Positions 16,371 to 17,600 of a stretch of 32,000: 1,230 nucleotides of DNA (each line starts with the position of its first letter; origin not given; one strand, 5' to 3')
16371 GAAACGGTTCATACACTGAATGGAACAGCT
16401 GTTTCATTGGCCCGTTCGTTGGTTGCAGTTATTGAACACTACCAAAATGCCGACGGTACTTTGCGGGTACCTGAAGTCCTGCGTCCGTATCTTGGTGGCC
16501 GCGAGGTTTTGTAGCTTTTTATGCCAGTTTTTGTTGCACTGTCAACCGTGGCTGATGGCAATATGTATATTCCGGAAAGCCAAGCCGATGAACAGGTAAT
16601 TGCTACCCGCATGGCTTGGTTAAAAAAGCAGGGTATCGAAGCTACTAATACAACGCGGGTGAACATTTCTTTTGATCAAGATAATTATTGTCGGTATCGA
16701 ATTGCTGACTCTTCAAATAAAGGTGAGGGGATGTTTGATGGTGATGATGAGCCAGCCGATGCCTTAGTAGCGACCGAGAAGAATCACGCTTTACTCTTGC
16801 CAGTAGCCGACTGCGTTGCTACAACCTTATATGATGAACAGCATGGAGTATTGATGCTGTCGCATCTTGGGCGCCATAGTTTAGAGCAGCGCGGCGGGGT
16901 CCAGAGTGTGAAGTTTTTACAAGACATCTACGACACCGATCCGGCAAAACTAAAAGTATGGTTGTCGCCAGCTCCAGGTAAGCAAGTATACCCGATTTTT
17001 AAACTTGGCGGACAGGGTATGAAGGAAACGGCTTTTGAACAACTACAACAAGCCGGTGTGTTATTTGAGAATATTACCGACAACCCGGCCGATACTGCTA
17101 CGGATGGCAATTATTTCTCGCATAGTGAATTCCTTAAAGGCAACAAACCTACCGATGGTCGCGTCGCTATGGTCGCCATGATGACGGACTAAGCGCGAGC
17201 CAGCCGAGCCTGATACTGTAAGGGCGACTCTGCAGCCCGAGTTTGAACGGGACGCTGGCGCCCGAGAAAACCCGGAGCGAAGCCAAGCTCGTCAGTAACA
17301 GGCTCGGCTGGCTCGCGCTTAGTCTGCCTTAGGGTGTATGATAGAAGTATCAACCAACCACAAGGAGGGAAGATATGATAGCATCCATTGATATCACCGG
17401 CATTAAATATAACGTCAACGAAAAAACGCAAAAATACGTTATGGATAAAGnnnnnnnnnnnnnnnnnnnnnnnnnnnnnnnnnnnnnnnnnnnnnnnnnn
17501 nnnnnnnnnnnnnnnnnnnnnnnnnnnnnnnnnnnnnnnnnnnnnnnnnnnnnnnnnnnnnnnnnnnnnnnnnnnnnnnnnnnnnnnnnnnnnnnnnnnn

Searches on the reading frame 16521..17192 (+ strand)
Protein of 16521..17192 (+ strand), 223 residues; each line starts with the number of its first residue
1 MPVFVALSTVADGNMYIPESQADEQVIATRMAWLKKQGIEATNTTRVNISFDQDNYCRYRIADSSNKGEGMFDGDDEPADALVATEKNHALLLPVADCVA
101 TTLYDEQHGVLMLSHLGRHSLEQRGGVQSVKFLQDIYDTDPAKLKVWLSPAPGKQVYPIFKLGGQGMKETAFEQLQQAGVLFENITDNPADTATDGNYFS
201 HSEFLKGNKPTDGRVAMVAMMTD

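Call 11: search_protein_families(library=pfam, proteins=[window:16521-17192:+])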
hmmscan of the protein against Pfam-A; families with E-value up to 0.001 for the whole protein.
window:16521-17192:+ (223 aa): 1 family
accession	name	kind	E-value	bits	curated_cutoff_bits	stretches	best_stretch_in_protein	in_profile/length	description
PF02578.20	Cu-oxidase_4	-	4.4e-19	69.3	22.9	1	20-158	22-157/238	Multi-copper polyphenol oxidoreductase laccase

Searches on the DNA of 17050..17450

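Call 75: search_rna_families(source=window, start=17050, end=17450, threshold=evalue, max_evalue=10, show_alignments=2)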
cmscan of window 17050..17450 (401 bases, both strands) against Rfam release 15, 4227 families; matches with E-value up to 10: 2.
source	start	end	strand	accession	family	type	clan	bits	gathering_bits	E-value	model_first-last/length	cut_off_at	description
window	17192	17319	+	RF03978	mir-1269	Gene; miRNA;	-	25.7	100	0.041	1-90/90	no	mir-1269 microRNA precursor family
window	17174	17196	+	RF01145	sR14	Gene; snRNA; snoRNA; CD-box;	-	10.7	38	2.3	1-54/54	no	Small nucleolar RNA sR14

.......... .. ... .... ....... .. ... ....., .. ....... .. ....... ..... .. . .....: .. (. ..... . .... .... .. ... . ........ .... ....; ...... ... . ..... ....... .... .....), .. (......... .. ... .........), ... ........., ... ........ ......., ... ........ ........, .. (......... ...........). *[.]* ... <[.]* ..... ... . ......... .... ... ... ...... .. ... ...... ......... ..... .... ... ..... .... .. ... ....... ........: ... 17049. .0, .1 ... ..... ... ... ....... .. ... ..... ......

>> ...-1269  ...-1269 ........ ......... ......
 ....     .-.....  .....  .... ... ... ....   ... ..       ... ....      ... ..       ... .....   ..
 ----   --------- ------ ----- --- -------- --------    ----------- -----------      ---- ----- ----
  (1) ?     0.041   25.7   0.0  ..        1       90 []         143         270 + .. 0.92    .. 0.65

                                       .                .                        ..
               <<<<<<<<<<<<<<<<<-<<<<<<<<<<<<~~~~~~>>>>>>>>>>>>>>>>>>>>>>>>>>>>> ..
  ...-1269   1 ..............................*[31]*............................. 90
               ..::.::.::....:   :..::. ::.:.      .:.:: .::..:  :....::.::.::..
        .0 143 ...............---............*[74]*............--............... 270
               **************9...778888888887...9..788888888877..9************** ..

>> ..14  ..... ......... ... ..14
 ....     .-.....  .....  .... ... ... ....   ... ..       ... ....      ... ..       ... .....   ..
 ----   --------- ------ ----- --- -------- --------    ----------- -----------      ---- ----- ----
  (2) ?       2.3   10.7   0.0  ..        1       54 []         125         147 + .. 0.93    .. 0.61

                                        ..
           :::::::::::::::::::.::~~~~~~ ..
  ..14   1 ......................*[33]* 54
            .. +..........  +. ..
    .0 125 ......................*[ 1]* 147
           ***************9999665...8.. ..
